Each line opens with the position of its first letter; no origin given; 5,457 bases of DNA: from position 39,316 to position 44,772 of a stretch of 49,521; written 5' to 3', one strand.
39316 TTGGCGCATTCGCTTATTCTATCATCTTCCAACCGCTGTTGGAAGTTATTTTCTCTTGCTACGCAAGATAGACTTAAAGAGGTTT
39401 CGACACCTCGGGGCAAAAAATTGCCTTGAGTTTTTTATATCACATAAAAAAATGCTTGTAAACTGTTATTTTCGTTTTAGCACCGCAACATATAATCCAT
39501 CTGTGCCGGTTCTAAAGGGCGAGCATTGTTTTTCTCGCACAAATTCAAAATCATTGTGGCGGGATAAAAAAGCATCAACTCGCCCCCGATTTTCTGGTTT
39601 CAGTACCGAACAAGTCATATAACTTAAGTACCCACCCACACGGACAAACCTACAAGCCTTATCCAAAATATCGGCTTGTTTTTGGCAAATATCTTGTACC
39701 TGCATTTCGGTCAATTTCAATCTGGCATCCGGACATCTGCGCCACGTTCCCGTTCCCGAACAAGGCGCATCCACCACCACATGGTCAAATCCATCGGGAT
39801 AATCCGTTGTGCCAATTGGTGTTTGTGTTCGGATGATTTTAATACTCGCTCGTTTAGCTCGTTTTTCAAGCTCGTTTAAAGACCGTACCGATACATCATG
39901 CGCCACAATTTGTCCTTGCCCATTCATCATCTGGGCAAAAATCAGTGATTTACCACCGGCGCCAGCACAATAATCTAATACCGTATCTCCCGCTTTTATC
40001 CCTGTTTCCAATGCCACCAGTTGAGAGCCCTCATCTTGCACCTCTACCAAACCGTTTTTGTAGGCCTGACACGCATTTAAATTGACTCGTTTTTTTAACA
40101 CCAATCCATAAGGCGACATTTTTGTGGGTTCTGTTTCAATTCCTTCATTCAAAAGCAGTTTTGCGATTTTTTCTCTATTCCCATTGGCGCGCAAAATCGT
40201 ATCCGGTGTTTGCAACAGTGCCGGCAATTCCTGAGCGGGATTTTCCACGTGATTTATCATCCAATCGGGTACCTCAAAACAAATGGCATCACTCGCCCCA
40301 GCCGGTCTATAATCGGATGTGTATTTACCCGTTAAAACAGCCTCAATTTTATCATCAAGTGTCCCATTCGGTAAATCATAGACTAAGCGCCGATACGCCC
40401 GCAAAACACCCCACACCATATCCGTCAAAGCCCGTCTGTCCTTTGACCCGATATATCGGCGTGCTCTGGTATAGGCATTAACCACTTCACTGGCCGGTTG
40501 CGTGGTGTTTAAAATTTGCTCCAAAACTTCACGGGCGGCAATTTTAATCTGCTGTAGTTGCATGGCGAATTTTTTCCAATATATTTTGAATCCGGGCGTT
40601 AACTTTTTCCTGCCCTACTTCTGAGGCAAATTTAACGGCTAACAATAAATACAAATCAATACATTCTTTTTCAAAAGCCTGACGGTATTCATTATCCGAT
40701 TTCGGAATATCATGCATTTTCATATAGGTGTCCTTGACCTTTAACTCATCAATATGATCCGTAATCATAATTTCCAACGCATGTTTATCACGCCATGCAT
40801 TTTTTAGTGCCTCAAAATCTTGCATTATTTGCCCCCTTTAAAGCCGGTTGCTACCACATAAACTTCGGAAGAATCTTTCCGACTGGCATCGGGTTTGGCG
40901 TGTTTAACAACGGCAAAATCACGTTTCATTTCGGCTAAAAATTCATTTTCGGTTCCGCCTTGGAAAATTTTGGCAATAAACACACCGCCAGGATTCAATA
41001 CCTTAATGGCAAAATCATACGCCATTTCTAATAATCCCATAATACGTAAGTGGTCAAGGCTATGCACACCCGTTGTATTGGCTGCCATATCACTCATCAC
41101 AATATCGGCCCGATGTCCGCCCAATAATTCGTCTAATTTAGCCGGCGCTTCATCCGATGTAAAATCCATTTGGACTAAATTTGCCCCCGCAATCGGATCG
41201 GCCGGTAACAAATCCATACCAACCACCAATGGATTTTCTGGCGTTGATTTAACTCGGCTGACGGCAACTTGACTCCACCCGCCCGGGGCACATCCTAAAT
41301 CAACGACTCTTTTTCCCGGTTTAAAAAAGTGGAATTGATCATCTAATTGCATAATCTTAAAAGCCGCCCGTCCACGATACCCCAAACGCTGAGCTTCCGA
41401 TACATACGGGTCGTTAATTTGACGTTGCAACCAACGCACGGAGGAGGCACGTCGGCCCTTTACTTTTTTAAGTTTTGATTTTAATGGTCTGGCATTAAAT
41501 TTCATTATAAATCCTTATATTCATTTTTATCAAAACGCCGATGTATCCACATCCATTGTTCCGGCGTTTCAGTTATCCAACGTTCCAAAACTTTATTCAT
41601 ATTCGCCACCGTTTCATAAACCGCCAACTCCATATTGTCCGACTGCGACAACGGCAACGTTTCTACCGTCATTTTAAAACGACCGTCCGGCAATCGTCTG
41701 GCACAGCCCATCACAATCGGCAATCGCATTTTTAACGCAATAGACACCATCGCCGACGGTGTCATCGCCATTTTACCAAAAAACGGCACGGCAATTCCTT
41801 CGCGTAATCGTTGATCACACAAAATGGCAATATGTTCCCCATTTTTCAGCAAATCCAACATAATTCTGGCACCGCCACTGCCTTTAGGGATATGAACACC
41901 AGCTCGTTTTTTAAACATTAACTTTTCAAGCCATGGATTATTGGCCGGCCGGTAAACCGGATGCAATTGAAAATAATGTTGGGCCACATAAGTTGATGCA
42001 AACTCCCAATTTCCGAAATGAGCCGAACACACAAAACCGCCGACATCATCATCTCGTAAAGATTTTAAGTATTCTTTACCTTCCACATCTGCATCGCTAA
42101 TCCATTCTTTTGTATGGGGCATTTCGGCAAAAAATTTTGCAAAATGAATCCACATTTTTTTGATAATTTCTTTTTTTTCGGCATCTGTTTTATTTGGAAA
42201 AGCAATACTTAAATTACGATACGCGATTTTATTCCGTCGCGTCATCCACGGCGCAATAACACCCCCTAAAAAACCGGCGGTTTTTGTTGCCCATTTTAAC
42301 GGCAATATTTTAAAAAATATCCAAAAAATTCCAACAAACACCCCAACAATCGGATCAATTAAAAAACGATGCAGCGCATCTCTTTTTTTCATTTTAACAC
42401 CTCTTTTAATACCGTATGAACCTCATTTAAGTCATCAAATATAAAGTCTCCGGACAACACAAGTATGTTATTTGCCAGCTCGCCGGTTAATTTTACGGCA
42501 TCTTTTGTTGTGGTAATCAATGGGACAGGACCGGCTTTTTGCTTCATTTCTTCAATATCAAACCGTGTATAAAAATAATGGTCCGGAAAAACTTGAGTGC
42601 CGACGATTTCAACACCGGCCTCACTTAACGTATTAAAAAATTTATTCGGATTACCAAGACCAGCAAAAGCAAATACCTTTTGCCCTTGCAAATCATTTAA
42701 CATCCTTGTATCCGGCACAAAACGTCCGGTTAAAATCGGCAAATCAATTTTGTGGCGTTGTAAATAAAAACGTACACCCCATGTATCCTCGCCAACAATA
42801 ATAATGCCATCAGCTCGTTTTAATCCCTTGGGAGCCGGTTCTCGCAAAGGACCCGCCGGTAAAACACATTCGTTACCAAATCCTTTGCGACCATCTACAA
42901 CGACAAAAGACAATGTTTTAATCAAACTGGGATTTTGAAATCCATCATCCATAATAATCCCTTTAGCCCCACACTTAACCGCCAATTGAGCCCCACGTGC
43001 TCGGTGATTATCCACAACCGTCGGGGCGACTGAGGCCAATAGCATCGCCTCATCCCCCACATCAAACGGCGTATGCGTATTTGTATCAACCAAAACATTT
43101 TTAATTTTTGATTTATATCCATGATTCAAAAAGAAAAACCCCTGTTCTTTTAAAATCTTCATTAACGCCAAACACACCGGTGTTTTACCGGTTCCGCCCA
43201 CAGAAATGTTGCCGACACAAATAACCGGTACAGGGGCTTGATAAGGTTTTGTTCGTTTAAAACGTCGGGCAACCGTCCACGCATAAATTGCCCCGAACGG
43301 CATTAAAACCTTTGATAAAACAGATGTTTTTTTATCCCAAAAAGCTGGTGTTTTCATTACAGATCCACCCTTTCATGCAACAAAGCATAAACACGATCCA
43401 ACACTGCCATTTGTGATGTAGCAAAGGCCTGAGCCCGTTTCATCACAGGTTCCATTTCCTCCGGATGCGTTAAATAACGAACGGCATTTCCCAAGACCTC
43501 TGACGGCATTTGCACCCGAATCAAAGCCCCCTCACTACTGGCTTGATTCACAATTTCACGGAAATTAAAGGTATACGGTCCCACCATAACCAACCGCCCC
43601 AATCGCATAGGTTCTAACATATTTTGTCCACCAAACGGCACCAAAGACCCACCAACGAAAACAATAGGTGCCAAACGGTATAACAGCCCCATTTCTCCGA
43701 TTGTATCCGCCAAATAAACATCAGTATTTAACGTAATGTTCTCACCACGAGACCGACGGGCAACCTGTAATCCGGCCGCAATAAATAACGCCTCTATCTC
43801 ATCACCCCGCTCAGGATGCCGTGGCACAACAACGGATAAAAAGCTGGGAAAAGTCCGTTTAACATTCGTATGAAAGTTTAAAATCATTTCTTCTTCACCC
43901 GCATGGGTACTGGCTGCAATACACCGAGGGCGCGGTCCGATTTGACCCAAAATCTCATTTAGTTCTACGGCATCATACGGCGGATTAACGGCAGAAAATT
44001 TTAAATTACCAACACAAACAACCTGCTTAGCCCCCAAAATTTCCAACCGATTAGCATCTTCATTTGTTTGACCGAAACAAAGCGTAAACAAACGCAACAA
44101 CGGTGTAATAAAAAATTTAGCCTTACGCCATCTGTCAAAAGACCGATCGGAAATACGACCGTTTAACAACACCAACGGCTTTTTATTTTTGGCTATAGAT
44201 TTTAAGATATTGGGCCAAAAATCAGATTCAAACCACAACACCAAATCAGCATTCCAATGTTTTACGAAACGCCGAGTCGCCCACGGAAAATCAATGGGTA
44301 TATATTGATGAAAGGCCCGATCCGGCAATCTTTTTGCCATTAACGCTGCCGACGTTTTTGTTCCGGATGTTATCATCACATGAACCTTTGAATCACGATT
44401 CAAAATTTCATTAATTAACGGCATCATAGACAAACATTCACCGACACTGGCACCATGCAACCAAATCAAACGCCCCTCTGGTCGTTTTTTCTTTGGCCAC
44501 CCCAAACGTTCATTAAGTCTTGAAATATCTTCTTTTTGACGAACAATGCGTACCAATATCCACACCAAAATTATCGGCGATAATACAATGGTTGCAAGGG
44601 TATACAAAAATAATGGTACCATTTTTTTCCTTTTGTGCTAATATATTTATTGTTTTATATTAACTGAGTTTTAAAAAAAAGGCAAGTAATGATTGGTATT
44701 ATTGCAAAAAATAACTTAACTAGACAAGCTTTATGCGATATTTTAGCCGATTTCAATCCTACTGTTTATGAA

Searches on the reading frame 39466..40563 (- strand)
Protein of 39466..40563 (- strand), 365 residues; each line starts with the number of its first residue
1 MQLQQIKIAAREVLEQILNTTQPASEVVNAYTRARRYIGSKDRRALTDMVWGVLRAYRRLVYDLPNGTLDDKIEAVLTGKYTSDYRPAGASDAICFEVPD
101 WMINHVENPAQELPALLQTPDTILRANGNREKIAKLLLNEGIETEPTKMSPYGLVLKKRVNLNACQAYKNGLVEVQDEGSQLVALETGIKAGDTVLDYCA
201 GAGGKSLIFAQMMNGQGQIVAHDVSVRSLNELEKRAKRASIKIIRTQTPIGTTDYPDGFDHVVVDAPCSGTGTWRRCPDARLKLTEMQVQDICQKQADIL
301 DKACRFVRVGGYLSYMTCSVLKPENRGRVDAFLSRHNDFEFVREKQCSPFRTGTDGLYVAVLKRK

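Call 14: search_protein_families(library=pfam, proteins=[window:39466-40563:-], max_evalue=0.001)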
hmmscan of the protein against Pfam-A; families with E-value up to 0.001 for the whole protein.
window:39466-40563:- (365 aa): 5 families
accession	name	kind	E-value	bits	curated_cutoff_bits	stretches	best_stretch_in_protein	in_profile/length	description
PF01189.24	Methyltr_RsmB-F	-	1.1e-35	123.5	27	1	190-347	7-168/199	16S rRNA methyltransferase RsmB/F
PF13847.12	Methyltransf_31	-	1.3e-07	31.9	27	1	189-320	1-114/145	Methyltransferase domain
PF13649.12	Methyltransf_25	-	4.1e-06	27.8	27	1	195-264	1-70/97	Methyltransferase domain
PF22458.1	RsmF-B_ferredox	-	0.00024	21.6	27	1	113-162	21-73/74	Methyltr_RsmF/B-like, ferredoxin-like domain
PF01209.24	Ubie_methyltran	-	0.00058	19.7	20.1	0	187-245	43-101/233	ubiE/COQ5 methyltransferase family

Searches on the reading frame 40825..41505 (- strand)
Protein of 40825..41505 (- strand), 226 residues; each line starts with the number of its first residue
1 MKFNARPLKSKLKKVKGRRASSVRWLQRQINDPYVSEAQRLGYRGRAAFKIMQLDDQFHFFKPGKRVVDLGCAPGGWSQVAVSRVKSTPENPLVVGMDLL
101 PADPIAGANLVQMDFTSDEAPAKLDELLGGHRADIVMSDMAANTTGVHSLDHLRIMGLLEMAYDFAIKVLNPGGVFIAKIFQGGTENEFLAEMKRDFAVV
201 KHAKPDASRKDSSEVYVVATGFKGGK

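Call 110: search_protein_families(library=pfam, proteins=[window:40825-41505:-], max_evalue=0.001)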
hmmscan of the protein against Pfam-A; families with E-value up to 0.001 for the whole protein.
window:40825-41505:- (226 aa): 3 families
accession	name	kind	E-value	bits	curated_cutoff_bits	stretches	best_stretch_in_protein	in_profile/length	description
PF01728.25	FtsJ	-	5.5e-57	193.1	24.1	1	43-222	1-181/181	FtsJ-like methyltransferase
PF13847.12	Methyltransf_31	-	0.0002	21.5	27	0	62-199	2-128/145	Methyltransferase domain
PF13489.12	Methyltransf_23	-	0.00061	20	27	1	58-176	17-114/164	Methyltransferase domain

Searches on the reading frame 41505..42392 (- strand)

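Call 15: search_protein_families(library=pfam, proteins=[window:41505-42392:-], max_evalue=0.001)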
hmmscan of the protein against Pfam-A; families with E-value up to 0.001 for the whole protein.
window:41505-42392:- (295 aa): 1 family
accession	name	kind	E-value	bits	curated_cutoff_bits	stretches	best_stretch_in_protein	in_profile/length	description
PF03279.18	Lip_A_acyltrans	-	6.5e-50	170.4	22.3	1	18-287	17-293/295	Bacterial lipid A biosynthesis acyltransferase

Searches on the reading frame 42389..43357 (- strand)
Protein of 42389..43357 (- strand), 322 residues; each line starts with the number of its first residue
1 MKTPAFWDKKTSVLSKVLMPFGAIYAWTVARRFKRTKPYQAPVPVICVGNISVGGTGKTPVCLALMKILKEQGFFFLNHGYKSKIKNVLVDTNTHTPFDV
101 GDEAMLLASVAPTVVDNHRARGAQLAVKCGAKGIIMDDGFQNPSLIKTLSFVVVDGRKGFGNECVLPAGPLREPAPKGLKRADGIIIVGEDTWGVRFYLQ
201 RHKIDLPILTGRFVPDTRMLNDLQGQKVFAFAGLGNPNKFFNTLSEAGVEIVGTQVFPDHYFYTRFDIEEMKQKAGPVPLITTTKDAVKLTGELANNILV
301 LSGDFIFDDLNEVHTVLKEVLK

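Call 110: search_protein_families(library=pfam, proteins=[window:42389-43357:-], max_evalue=0.001)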
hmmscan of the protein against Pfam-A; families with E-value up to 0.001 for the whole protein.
window:42389-43357:- (322 aa): 1 family
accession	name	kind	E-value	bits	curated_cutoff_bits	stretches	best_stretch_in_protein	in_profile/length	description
PF02606.20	LpxK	-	2.1e-81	274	27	1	15-320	2-326/328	Tetraacyldisaccharide-1-P 4'-kinase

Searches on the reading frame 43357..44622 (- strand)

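Call 15: search_protein_families(library=pfam, proteins=[window:43357-44622:-], max_evalue=0.001)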
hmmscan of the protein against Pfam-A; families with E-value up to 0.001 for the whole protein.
window:43357-44622:- (421 aa): 1 family
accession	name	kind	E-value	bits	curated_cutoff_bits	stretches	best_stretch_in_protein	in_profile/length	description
PF04413.22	Glycos_transf_N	-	1.7e-58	197.6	23.9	1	35-210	2-178/179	3-Deoxy-D-manno-octulosonic-acid transferase (kdotransferase)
